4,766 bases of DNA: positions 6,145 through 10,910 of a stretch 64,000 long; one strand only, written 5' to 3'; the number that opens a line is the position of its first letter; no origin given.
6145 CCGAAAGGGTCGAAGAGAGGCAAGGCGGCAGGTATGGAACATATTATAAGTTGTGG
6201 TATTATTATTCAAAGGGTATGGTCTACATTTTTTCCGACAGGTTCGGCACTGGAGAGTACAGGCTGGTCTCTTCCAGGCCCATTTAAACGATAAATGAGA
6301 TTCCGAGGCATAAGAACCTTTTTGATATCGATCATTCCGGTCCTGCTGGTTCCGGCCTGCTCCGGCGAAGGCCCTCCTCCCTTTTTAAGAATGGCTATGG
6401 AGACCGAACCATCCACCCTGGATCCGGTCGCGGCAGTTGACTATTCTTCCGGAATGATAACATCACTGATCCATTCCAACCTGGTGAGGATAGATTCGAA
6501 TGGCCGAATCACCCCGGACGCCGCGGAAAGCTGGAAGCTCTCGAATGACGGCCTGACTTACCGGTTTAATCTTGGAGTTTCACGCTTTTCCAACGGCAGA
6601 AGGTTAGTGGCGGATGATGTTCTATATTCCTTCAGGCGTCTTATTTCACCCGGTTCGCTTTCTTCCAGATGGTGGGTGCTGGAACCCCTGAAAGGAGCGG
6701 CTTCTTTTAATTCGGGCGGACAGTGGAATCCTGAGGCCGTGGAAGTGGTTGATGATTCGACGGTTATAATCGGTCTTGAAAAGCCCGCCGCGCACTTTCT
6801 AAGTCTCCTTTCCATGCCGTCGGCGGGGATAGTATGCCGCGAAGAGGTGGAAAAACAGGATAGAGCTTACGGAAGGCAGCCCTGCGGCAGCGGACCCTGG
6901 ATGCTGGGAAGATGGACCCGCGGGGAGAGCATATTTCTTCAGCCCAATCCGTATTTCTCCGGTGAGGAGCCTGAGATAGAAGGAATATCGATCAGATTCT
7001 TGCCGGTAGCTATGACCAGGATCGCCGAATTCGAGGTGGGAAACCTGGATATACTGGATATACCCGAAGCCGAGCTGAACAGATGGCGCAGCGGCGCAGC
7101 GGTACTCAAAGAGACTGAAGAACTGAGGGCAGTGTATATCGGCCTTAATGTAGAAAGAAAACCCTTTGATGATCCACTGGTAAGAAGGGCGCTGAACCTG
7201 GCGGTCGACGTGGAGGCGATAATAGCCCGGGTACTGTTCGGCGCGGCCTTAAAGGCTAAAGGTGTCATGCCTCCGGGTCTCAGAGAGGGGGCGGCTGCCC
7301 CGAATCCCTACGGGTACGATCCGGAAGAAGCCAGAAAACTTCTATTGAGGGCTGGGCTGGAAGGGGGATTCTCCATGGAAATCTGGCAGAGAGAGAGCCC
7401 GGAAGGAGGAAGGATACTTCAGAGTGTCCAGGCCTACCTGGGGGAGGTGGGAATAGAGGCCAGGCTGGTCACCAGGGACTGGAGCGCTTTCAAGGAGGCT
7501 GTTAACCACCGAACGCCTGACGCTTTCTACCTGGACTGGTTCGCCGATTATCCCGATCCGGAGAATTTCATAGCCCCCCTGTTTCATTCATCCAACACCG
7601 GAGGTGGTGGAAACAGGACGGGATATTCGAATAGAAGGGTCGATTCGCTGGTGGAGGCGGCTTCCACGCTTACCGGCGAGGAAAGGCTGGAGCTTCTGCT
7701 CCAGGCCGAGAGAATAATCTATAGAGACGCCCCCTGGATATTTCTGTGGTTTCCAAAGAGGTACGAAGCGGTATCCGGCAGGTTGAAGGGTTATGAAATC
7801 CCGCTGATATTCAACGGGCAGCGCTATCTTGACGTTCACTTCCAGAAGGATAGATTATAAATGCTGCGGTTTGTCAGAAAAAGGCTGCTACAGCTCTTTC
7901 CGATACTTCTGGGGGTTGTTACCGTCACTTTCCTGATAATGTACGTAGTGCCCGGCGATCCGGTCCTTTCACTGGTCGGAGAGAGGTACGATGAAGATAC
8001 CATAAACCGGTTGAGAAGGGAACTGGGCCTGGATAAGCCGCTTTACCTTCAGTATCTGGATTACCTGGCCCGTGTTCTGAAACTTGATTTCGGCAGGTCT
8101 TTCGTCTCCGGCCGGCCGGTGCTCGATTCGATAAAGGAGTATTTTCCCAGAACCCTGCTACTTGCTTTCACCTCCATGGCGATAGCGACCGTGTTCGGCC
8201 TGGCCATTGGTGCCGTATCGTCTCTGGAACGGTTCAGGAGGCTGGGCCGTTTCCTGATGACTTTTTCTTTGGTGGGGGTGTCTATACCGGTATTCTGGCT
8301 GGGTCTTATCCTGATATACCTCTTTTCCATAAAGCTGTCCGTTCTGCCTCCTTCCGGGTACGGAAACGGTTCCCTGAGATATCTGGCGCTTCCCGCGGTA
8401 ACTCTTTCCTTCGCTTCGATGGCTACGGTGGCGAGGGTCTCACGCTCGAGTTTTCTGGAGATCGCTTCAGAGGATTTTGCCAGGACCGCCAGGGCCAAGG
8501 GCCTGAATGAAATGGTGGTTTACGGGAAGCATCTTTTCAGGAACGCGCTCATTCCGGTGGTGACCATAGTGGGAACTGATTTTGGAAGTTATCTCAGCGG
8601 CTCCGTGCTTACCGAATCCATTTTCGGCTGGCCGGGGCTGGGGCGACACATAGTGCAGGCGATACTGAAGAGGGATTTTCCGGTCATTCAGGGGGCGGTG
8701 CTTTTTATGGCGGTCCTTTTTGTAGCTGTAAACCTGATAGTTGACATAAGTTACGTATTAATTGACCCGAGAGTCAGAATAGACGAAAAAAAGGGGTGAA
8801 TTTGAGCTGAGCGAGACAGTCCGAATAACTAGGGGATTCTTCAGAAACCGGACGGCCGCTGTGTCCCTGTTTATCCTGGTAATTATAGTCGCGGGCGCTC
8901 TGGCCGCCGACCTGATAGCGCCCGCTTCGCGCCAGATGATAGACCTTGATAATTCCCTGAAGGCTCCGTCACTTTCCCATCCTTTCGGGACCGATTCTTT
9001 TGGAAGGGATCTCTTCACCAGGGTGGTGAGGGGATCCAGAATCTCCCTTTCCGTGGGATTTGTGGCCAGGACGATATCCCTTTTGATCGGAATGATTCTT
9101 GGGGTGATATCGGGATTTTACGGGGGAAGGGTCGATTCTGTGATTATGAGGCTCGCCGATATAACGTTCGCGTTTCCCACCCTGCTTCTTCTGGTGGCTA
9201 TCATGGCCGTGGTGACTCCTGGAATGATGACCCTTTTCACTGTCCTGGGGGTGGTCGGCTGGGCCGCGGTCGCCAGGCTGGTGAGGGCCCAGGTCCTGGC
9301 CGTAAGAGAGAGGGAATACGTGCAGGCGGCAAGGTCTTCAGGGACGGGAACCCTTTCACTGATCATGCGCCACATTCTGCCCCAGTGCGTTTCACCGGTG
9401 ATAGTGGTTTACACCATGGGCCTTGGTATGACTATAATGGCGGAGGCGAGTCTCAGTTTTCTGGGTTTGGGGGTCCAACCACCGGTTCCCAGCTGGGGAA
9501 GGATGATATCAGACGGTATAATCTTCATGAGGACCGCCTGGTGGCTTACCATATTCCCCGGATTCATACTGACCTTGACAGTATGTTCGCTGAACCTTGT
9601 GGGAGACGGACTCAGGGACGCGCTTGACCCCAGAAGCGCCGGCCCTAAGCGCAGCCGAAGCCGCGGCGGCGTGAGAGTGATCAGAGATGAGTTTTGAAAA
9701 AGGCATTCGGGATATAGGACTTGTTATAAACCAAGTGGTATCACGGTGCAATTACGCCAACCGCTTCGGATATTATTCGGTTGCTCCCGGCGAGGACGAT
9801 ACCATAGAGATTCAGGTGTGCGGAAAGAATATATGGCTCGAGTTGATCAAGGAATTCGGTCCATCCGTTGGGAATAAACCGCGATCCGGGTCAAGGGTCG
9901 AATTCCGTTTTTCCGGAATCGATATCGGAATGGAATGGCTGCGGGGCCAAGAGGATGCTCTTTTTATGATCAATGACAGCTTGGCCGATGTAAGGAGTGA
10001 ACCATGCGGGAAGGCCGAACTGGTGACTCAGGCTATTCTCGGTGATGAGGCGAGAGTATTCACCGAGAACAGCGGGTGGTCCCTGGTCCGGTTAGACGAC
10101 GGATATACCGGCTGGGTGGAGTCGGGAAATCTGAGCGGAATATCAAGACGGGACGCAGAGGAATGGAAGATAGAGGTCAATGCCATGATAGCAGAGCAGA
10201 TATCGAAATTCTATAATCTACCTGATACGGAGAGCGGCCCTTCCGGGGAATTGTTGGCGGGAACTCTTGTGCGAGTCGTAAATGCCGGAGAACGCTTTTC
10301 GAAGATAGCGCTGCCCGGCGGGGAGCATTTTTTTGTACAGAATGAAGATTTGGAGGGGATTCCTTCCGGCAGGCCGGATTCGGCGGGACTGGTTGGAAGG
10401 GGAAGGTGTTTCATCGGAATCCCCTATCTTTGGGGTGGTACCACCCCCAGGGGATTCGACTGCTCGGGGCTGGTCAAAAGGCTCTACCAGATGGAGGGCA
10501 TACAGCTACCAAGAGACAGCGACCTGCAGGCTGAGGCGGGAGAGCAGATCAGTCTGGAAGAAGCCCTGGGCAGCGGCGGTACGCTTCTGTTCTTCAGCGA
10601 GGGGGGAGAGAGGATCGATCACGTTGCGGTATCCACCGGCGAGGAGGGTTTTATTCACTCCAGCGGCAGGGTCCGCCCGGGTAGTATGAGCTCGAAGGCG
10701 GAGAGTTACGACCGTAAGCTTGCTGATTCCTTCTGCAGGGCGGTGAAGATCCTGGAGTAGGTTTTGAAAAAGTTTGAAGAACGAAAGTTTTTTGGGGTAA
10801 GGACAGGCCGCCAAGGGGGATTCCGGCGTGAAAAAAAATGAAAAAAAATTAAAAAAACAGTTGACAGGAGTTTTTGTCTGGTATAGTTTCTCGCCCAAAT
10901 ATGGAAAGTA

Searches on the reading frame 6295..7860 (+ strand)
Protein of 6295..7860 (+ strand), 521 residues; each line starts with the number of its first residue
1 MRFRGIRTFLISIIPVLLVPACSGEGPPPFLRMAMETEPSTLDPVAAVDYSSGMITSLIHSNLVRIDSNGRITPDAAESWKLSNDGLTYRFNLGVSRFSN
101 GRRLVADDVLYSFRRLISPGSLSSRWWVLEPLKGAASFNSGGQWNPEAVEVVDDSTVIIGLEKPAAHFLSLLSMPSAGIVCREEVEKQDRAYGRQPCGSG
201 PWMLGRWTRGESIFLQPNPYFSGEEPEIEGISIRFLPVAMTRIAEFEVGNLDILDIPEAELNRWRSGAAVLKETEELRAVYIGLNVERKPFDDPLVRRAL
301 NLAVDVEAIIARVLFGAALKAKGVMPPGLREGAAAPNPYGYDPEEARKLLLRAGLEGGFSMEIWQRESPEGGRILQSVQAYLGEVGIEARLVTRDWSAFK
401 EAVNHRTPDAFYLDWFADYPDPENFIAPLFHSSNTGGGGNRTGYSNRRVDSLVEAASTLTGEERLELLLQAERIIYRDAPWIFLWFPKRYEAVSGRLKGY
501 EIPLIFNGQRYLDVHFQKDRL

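Call 73: search_protein_families(library=pfam, proteins=[window:6295-7860:+], max_evalue=0.00001)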
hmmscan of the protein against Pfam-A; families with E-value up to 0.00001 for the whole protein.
window:6295-7860:+ (521 aa): 1 family
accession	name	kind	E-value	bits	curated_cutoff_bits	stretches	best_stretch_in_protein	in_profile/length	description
PF00496.27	SBP_bac_5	-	8.2e-79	265.8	32.4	1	72-436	2-367/368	Bacterial extracellular solute-binding proteins, family 5 Middle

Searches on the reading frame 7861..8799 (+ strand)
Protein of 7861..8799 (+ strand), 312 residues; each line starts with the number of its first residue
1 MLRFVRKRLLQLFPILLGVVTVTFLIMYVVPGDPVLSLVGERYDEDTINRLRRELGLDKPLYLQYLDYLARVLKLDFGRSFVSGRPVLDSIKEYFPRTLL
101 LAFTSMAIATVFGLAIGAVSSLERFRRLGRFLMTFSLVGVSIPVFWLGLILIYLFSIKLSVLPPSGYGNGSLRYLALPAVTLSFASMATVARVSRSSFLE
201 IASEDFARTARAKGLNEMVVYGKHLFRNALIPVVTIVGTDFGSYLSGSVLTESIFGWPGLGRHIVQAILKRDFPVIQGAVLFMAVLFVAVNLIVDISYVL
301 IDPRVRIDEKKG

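Call 73: search_protein_families(library=pfam, proteins=[window:7861-8799:+], max_evalue=0.00001)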
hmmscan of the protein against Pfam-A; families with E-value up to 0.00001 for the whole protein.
window:7861-8799:+ (312 aa): 2 families
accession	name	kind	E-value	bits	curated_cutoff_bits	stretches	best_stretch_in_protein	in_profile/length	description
PF00528.27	BPD_transp_1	-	2.1e-40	138.9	26.4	1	113-306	1-183/184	Binding-protein-dependent transport system inner membrane component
PF19300.4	BPD_transp_1_N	-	2.2e-17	63.7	23.8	1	1-102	1-114/114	Binding-prot-dependent transport system membrane comp, N-term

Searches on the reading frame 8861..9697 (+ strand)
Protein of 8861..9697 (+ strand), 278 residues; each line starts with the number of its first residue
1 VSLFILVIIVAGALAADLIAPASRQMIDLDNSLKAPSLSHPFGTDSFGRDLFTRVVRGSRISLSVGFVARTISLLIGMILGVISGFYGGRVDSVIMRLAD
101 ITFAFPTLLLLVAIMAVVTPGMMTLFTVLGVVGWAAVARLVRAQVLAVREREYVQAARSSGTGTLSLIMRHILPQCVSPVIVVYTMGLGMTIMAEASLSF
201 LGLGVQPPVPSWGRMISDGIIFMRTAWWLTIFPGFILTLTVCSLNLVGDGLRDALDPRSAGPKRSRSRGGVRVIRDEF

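Call 73: search_protein_families(library=pfam, proteins=[window:8861-9697:+], max_evalue=0.00001)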
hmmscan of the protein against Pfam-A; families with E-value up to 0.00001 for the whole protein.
window:8861-9697:+ (278 aa): 1 family
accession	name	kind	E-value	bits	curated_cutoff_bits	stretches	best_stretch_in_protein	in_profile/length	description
PF00528.27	BPD_transp_1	-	3.7e-29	102.2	26.4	1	77-258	1-181/184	Binding-protein-dependent transport system inner membrane component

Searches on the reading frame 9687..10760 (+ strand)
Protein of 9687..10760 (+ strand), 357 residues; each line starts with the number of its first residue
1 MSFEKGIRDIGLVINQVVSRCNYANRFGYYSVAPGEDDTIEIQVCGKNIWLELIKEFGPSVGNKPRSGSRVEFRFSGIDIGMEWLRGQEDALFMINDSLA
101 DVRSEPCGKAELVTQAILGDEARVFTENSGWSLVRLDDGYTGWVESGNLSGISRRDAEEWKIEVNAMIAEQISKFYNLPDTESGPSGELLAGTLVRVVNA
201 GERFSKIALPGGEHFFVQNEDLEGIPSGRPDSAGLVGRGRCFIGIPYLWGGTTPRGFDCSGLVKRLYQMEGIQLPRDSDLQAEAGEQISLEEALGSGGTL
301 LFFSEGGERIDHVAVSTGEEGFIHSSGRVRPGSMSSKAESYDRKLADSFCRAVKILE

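Call 73: search_protein_families(library=pfam, proteins=[window:9687-10760:+], max_evalue=0.00001)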
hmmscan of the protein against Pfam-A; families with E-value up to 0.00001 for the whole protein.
window:9687-10760:+ (357 aa): 4 families
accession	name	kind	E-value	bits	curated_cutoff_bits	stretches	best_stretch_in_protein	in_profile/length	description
PF00877.26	NLPC_P60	-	1.3e-21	77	23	1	244-335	1-92/105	NlpC/P60 family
PF18348.7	SH3_16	-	4.3e-13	49.3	25.8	1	103-147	2-47/49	Bacterial dipeptidyl-peptidase Sh3 domain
PF08239.17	SH3_3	-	2.4e-12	47.3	27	1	100-150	3-54/54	Bacterial SH3 domain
PF06347.19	SH3_4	-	8.8e-06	25.8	24.1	0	100-151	5-56/56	Bacterial SH3 domain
